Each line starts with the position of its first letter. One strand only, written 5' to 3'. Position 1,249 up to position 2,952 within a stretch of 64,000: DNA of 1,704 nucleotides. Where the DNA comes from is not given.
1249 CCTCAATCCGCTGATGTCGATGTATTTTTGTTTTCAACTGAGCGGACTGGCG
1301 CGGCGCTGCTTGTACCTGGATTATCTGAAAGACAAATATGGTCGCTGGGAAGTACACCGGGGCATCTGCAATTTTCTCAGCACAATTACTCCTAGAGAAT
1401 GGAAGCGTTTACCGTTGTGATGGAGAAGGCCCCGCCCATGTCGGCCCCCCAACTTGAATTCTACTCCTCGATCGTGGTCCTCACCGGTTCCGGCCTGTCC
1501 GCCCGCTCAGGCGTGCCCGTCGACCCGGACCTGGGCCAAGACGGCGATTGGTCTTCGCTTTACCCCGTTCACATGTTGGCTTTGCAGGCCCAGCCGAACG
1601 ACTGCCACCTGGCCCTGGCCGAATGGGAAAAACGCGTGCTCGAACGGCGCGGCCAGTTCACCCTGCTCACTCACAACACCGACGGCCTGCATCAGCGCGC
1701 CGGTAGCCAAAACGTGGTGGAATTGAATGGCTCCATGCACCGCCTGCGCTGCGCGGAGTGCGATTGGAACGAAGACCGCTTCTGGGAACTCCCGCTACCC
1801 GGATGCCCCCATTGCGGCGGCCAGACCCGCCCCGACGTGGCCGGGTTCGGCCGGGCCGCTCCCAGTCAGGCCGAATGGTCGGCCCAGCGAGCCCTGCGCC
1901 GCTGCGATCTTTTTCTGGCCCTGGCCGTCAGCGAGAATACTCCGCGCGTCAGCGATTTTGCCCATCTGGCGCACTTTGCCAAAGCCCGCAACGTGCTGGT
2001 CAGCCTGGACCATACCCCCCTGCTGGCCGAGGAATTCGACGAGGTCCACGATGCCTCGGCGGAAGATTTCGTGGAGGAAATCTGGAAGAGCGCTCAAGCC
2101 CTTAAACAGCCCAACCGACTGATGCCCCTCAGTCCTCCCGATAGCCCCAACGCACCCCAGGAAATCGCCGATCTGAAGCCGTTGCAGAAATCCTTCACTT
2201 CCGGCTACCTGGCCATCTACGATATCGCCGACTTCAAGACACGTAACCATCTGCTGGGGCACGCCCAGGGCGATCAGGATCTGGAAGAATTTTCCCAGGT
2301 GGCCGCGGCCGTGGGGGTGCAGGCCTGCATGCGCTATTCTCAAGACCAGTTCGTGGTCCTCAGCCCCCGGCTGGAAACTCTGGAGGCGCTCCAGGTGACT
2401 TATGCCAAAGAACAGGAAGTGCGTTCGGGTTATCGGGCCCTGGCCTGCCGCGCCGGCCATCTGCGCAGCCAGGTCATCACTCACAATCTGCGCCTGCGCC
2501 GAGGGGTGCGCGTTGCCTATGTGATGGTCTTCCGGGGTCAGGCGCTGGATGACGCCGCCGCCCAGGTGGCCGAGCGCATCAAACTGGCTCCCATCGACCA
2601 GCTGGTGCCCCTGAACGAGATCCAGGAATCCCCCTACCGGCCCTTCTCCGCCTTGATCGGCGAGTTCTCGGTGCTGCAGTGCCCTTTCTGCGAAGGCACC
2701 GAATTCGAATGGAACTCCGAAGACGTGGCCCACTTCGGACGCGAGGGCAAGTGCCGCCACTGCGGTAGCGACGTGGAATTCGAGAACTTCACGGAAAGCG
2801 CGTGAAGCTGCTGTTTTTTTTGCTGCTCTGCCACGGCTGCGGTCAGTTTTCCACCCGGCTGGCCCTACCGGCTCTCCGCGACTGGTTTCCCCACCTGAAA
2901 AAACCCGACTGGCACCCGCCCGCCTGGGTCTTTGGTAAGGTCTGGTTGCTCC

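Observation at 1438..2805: Sirtuin domain with Asn replacing the catalytic His, fused to a GGDEF fold with SQDQF signature and a Cys4 zinc ribbon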

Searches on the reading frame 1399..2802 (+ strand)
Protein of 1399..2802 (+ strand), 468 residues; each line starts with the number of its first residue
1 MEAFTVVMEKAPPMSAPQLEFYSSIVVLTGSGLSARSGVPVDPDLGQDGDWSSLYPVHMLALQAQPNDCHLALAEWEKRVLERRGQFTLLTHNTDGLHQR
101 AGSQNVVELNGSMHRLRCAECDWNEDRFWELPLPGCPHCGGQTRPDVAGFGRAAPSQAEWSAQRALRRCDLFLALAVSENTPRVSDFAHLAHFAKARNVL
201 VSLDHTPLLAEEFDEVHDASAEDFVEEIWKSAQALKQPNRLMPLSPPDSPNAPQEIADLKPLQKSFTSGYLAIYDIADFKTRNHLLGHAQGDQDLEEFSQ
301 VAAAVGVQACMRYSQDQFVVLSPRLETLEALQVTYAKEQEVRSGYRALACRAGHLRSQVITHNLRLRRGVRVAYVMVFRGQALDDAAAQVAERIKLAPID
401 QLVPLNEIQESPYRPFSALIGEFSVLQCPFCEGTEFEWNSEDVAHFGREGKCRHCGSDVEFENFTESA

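Call 3: search_protein_families(library=pfam, proteins=[window:1399-2802:+], max_evalue=1)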
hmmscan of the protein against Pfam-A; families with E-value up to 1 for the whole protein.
window:1399-2802:+ (468 aa): 5 families
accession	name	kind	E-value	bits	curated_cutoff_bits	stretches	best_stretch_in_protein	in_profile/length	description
PF02146.23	SIR2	-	2e-22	80.4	24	1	52-178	49-175/180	Sir2 family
PF00990.26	GGDEF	-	1.7e-06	28.3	23.8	1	267-339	31-105/161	Diguanylate cyclase, GGDEF domain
PF12387.13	Peptidase_C74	-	0.054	13.4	27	0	425-459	162-194/200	Pestivirus NS2 peptidase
PF25206.1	DUF7836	-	0.061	13.6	26.7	1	426-465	8-46/59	Domain of unknown function (DUF7836)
PF02562.22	PhoH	-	0.19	11.6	27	1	301-387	35-122/205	PhoH-like protein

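Call 4: search_protein_families(library=padloc, proteins=[window:1399-2802:+], max_evalue=1)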
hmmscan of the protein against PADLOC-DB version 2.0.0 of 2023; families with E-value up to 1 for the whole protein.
window:1399-2802:+ (468 aa): 1 family
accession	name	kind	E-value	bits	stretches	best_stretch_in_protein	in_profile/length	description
PDLC04447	PDC-M14A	-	0.97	7.8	1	423-465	17-59/152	-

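Call 5: search_solved_structures(query=window:1399-2802:+, max_evalue=0.01, show_alignments=3)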
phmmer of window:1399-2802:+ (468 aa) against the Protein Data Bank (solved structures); distinct sequences matched with E-value up to 0.01: 97 (the best 60 are shown).
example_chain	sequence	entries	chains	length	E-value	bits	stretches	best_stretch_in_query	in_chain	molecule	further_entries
1m2n_A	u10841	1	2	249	2.7e-22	82.6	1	62-209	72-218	Silent Information Regulator 2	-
1m2g_A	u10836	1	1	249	3.6e-22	82.1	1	62-209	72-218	Silent Information Regulator 2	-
4twi_A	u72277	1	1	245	3.7e-22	82.1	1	62-208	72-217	NAD-dependent protein deacylase 1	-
1ici_A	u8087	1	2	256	4.3e-22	81.9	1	62-208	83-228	TRANSCRIPTIONAL REGULATORY PROTEIN, SIR2 FAMILY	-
1ma3_A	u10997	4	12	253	8.3e-22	81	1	62-212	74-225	Transcriptional regulatory protein, Sir2 family | NAD-dependent deacetylase 2 | NAD-dependent protein deacylase 2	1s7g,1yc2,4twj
1m2h_A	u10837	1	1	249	9.4e-22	80.8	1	62-209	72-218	Silent Information Regulator 2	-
1m2j_A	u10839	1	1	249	3.3e-21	79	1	62-209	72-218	Silent Information Regulator 2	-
1m2k_A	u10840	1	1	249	4.7e-21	78.5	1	62-209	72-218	Silent Information Regulator 2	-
6eo0_A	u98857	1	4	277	1e-17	67.5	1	63-146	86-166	NAD-dependent protein deacylase sirtuin-5, mitochondrial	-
6fky_A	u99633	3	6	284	1.1e-17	67.3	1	63-146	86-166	NAD-dependent protein deacylase sirtuin-5, mitochondrial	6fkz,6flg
6enx_A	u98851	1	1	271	1.7e-17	66.8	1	62-146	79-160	NAD-dependent protein deacylase sirtuin-5, mitochondrial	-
4utn_A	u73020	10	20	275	1.9e-17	66.6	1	63-146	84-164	NAD-DEPENDENT PROTEIN DEACYLASE SIRTUIN-5, MITOCHONDRIAL | SIRTUIN 5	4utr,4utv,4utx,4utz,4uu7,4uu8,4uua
6rxj_A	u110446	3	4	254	1.2e-16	63.9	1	61-230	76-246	NAD-dependent protein deacylase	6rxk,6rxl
6rxm_A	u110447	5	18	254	1.6e-16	63.5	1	62-230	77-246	NAD-dependent protein deacylase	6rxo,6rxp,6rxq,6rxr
1s5p_A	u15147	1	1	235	2e-16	63.2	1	62-228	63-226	NAD-dependent deacetylase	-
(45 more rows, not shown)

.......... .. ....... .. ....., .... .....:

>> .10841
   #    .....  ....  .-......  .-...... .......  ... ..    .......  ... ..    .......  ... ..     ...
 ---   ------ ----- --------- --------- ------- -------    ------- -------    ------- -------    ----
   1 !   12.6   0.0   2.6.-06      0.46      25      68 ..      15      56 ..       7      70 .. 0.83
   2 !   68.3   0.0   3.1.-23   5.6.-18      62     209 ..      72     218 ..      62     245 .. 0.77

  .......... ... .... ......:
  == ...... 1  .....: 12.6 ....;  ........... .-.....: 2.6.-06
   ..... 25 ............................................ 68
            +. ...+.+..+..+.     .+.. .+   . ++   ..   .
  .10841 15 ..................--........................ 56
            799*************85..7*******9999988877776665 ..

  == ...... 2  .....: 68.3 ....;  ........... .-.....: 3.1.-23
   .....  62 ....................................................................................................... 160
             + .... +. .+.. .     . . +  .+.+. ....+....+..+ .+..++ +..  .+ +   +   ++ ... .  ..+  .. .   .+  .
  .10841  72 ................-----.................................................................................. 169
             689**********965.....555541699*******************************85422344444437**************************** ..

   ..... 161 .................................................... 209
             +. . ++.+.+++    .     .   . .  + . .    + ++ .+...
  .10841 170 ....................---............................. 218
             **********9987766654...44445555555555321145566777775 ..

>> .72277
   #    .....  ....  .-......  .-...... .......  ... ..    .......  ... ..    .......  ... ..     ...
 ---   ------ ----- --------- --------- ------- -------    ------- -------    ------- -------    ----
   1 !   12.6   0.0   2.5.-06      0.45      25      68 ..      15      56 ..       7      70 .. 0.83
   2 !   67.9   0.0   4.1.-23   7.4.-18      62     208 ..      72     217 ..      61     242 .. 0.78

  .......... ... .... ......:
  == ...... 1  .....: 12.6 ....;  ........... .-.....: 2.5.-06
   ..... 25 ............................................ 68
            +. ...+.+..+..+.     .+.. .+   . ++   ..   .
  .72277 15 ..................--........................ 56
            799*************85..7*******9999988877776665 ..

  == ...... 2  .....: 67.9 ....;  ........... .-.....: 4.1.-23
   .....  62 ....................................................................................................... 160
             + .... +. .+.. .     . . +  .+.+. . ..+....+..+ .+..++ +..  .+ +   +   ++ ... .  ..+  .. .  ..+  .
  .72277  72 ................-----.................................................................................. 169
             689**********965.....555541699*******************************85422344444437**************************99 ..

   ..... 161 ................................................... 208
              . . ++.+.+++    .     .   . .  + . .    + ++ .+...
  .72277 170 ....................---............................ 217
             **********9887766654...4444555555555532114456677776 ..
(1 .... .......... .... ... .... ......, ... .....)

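Call 6: find_homologous_proteins(query=window:1399-2802:+)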
Query window:1399-2802:+ (468 aa): 143 proteins with E <= 0.001 among 8000 candidates; the best 120 are listed.
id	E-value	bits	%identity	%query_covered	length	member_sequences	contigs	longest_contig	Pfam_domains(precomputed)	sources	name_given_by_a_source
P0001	6.7e-296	999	93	99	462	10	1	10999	PF02146.24,PF00990.27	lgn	-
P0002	1.0e-277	939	87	99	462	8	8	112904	PF02146.24,PF00990.27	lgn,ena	-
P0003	1.3e-275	933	86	99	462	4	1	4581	PF02146.24,PF00990.27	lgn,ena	-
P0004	1.9e-263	892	83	99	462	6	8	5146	PF02146.24,PF00990.27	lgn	-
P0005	2.1e-258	876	83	97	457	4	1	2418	PF02146.24,PF00990.27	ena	-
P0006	5.4e-228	776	72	100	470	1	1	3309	PF02146.24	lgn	-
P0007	6.6e-228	775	74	97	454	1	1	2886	PF02146.24,PF00990.27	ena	-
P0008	1.2e-217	741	70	97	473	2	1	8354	PF02146.24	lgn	-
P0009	5.2e-217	739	72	96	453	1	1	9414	PF02146.24,PF00990.27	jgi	jgi:NAD-dependent SIR2 family protein deacetylase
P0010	2.0e-216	737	71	97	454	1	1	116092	PF02146.24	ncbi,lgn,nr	ncbi:diguanylate cyclase [bacterium]|nr:diguanylate cyclase [bacterium]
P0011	1.3e-209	715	68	98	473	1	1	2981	PF02146.24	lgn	-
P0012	1.2e-201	689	68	97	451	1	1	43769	PF02146.24,PF00990.27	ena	-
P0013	9.7e-149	514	54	96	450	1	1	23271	PF02146.24,PF00990.27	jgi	jgi:NAD-dependent deacetylase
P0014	1.4e-28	118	42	36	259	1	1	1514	PF02146.24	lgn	-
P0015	1.2e-26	112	37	43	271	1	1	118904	PF02146.24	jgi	jgi:NAD-dependent deacetylase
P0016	7.5e-26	109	39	39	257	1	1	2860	PF02146.24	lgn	-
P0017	8.6e-26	109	36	41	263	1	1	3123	PF02146.24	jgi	jgi:NAD-dependent deacetylase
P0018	1.8e-25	108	38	39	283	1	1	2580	PF02146.24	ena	-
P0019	1.9e-23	101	37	46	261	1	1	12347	PF02146.24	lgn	-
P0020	1.5e-22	98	37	38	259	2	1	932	PF02146.24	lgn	-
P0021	4.6e-20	90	35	39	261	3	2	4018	PF02146.24,PF00205.29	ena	-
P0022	1.4e-19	89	35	39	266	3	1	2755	PF02146.24,PF00205.29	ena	-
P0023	2.3e-19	88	38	33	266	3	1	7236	PF02146.24,PF00205.29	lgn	-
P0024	2.8e-19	88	36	39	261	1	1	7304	PF02146.24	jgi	jgi:NAD-dependent deacetylase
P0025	2.8e-19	88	34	44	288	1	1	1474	PF02146.24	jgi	-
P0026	7.7e-19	86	35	39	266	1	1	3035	PF02146.24,PF00205.29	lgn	-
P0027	8.1e-18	83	36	33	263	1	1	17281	PF02146.24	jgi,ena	jgi:NAD-dependent deacetylase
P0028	1.1e-17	82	38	33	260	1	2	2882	PF02146.24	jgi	jgi:NAD-dependent deacetylase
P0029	4.1e-17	80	36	33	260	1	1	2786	PF02146.24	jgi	jgi:NAD-dependent deacetylase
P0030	7.6e-17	80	31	44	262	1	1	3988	PF02146.24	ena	-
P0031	8.1e-17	79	35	33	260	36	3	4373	PF02146.24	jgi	jgi:NAD-dependent protein deacetylase/lipoamidase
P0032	8.9e-17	79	30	44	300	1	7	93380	PF02146.24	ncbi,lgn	-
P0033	2.8e-16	78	32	46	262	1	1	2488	PF02146.24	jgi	jgi:NAD-dependent deacetylase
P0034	3.5e-16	77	33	39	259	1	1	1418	PF02146.24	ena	-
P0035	7.3e-16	76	32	35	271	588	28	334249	PF02146.24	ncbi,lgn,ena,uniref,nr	ncbi:TPA: NAD-dependent protein deacetylase [Stenotrophomonas maltophilia]|uniref:NAD-dependent prot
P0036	7.6e-16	76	37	33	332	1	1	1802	PF02146.24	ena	-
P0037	8.8e-16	76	34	42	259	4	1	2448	PF02146.24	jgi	jgi:NAD-dependent deacetylase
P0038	1.1e-15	76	32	46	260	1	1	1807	PF02146.24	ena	-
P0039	1.5e-15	75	34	44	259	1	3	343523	PF02146.24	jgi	jgi:NAD-dependent deacetylase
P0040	2.0e-15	75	31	46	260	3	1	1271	PF02146.24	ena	-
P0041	3.0e-15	74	33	44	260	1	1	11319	PF02146.24,PF00205.29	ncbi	ncbi:MAG: NAD-dependent deacylase [Candidatus Rokuibacteriota bacterium]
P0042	3.1e-15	74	32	45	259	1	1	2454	PF02146.24,PF00205.29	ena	-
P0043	3.4e-15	74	33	47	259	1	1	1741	PF02146.24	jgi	jgi:NAD-dependent protein deacetylase/lipoamidase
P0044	3.8e-15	74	34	44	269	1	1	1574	PF02146.24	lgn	-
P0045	4.3e-15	74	32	44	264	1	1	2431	PF02146.24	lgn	-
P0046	5.6e-15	73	33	33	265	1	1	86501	PF02146.24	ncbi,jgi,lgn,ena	-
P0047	6.1e-15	73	33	43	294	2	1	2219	PF02146.24,PF00205.29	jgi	jgi:NAD-dependent deacetylase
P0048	7.5e-15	73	32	44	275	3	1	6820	PF02146.24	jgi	jgi:NAD-dependent deacetylase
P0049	8.5e-15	73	33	45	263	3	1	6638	PF02146.24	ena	-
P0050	8.8e-15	73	33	45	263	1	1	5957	PF02146.24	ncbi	-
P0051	8.9e-15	73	38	32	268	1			PF02146.24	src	-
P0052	1.1e-14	72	32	40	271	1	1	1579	PF02146.24,PF00205.29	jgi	jgi:NAD-dependent deacetylase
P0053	1.2e-14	72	29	34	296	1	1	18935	PF02146.24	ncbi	ncbi:MAG: NAD-dependent protein deacetylase [Massilia sp.]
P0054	1.4e-14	72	30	45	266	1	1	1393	PF02146.24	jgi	-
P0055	1.5e-14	72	33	43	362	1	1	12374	PF02146.24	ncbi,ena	-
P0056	1.5e-14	72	33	41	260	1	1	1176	PF02146.24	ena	-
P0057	1.6e-14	72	32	45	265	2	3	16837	PF02146.24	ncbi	ncbi:MAG: SIR2 family NAD-dependent protein deacylase [Thermoleophilaceae bacterium]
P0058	2.1e-14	71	31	44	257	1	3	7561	PF02146.24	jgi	jgi:NAD-dependent deacetylase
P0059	2.2e-14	71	35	33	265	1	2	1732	PF02146.24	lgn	-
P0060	2.2e-14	71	30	45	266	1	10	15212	PF02146.24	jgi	jgi:NAD-dependent deacetylase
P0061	2.4e-14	71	33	44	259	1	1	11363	PF02146.24,PF00205.29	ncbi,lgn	-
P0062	2.4e-14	71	33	39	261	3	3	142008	PF02146.24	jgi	jgi:NAD-dependent deacetylase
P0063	2.8e-14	71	30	39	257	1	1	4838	PF02146.24,PF20120.6,PF00205.29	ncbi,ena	-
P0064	3.5e-14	71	31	39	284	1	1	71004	PF02146.24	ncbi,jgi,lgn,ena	-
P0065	4.5e-14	70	33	44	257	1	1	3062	PF02146.24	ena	-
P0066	5.2e-14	70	32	40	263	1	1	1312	PF02146.24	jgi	jgi:NAD-dependent deacetylase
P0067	5.6e-14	70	32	44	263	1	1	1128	PF02146.24,PF00205.29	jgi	-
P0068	6.1e-14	70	32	41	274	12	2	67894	PF02146.24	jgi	jgi:NAD-dependent deacetylase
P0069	6.8e-14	70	32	39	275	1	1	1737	PF02146.24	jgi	-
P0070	7.7e-14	70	32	33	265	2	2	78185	PF02146.24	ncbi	-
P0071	9.5e-14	69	32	44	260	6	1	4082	PF02146.24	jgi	jgi:NAD-dependent deacetylase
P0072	1.1e-13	69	34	34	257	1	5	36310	PF02146.24,PF00205.29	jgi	jgi:NAD-dependent deacetylase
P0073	1.1e-13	69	34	32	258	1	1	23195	PF02146.24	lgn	-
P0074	1.1e-13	69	36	32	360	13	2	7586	PF02146.24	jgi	jgi:NAD-dependent deacetylase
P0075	1.4e-13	69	33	40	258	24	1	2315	PF02146.24,PF00205.29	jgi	jgi:NAD-dependent deacetylase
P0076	1.4e-13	69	33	34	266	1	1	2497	PF02146.24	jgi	jgi:NAD-dependent deacetylase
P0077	1.6e-13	69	32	42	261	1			PF02146.24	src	-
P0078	1.9e-13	68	31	47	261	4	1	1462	PF02146.24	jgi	jgi:NAD-dependent deacetylase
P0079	2.3e-13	68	33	40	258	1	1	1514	PF02146.24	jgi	jgi:NAD-dependent deacetylase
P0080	2.4e-13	68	33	45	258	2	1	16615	PF02146.24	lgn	-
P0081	3.3e-13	68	33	42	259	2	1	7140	PF02146.24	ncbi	-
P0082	4.0e-13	67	33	45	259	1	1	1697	PF02146.24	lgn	-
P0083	5.5e-13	67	33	29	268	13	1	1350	PF02146.24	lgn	-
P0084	6.2e-13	67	31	39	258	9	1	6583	PF02146.24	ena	-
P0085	6.4e-13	67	31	52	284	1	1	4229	PF02146.24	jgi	jgi:NAD-dependent deacetylase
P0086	7.3e-13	66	37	28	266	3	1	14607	PF02146.24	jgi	jgi:NAD-dependent deacetylase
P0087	7.6e-13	66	32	44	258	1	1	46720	PF02146.24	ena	-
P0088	8.0e-13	66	31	43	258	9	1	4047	PF02146.24,PF00205.29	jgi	jgi:NAD-dependent deacetylase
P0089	1.0e-12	66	32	33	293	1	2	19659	PF02146.24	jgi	jgi:NAD-dependent SIR2 family protein deacetylase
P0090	1.1e-12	66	31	45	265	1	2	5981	PF02146.24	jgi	jgi:NAD-dependent deacetylase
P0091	1.3e-12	66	32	39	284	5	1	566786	PF02146.24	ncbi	-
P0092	1.5e-12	65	33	40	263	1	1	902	PF02146.24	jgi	-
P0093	1.6e-12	65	28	46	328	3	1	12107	PF02146.24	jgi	-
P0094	2.6e-12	65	33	29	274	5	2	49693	PF02146.24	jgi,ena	jgi:NAD-dependent deacetylase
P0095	3.5e-12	64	29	46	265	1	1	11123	PF02146.24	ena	-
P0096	3.8e-12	64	29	44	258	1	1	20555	PF02146.24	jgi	-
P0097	4.3e-12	64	37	25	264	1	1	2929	PF02146.24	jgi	jgi:NAD-dependent deacetylase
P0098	4.4e-12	64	32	42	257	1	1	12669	PF02146.24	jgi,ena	-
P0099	5.4e-12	64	31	45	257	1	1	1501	PF02146.24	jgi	-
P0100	6.3e-12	63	31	49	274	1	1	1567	PF02146.24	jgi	jgi:NAD-dependent deacetylase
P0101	6.6e-12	63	29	46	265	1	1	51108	PF02146.24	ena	-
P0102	7.0e-12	63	31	45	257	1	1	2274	PF02146.24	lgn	-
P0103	7.4e-12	63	33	44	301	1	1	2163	PF02146.24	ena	-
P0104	7.5e-12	63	32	39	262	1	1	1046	PF02146.24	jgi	jgi:NAD-dependent deacetylase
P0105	7.7e-12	63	33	43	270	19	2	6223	PF02146.24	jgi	jgi:NAD-dependent deacetylase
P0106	8.4e-12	63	30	34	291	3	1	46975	PF02146.24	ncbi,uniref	ncbi:NAD-dependent protein deacetylase [Halomonas sp. V046]|uniref:NAD-dependent protein deacetylase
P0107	1.2e-11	62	30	46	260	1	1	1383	PF02146.24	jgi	jgi:NAD-dependent deacetylase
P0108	1.4e-11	62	31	39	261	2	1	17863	PF02146.24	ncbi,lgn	-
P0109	1.7e-11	62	33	29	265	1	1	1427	PF02146.24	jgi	jgi:NAD-dependent deacetylase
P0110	1.9e-11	62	31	39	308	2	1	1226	PF02146.24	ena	-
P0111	2.0e-11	62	31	45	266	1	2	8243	PF02146.24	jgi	jgi:NAD-dependent deacetylase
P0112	2.4e-11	61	30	45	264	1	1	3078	PF02146.24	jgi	jgi:NAD-dependent deacetylase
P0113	2.5e-11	61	32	45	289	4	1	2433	PF02146.24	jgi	jgi:NAD-dependent deacetylase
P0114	2.6e-11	61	31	45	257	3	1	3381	PF02146.24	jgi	jgi:NAD-dependent deacetylase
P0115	2.7e-11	61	32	41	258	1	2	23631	PF02146.24,PF00205.29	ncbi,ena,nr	ncbi:MAG TPA: NAD-dependent deacetylase [Ktedonobacter sp.]|nr:NAD-dependent deacetylase [Ktedonobac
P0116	2.9e-11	61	31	43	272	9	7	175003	PF02146.24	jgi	-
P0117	4.8e-11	60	30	42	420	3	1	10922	PF02146.24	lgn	-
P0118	6.8e-11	60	30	46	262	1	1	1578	PF02146.24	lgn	-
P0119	6.8e-11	60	32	45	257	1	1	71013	PF02146.24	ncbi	-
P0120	1.6e-10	59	29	34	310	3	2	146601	PF02146.24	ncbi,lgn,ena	-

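Call 9: find_encoding_contigs(protein=P0010, flank=8000, max_places=3)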
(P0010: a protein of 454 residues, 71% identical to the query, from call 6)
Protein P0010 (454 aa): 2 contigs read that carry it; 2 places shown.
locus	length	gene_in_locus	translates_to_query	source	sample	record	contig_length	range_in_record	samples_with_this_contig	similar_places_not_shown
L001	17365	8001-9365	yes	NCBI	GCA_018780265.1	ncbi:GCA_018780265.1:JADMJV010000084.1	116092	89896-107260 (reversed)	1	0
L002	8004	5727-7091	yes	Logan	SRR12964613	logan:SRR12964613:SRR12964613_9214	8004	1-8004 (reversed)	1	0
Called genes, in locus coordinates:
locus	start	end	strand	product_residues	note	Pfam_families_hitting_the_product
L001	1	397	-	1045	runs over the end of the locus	PF07690:MFS_1 (weak), PF01564:Spermine_synth, PF13432:TPR_16 (faint), PF13428:TPR_14 (faint), PF14559:TPR_19 (faint), PF07719:TPR_2 (faint), PF12895:ANAPC3 (faint), PF13174:TPR_6 (faint)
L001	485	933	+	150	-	-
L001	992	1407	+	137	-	-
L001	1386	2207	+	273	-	PF00813:FliP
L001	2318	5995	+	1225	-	PF00069:Pkinase, PF03109:ABC1 (faint), PF07714:PK_Tyr_Ser-Thr, PF13191:AAA_16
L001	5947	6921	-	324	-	-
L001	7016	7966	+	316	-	PF06626:DUF1152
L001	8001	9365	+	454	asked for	PF02146:SIR2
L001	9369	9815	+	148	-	PF03073:TspO_MBR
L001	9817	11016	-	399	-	PF00082:Peptidase_S8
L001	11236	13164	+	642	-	PF03415:Peptidase_C11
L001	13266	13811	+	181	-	-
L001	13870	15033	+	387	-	-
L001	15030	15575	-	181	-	-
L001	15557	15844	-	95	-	-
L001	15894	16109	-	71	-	-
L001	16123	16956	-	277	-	PF10531:SLBB, PF00633:HHH (faint), PF12836:HHH_3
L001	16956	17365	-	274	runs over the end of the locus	PF07238:PilZ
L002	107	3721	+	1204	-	PF00069:Pkinase, PF03109:ABC1 (faint), PF07714:PK_Tyr_Ser-Thr, PF13191:AAA_16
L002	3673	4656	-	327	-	-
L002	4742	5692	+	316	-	PF06626:DUF1152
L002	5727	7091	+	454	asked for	PF02146:SIR2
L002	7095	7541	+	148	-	PF03073:TspO_MBR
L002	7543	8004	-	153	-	?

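Call 10: find_encoding_contigs(protein=P0013, flank=8000, max_places=3)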
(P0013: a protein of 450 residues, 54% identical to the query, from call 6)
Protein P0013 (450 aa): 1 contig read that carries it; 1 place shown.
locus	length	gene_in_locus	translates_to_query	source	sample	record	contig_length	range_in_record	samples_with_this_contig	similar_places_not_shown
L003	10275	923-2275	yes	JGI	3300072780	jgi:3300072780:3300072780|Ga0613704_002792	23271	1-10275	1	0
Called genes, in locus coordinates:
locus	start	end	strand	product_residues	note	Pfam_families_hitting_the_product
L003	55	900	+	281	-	PF06724:DUF1206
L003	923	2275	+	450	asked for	PF02146:SIR2, PF00990:GGDEF (weak)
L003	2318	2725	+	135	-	-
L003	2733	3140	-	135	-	-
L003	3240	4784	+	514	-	-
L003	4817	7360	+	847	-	-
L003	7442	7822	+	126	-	-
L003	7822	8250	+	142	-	-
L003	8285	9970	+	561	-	PF07719:TPR_2 (faint), PF24885:TPR_NPHP3 (faint), PF13374:TPR_10 (faint), PF13424:TPR_12 (faint)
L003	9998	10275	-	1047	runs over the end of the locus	-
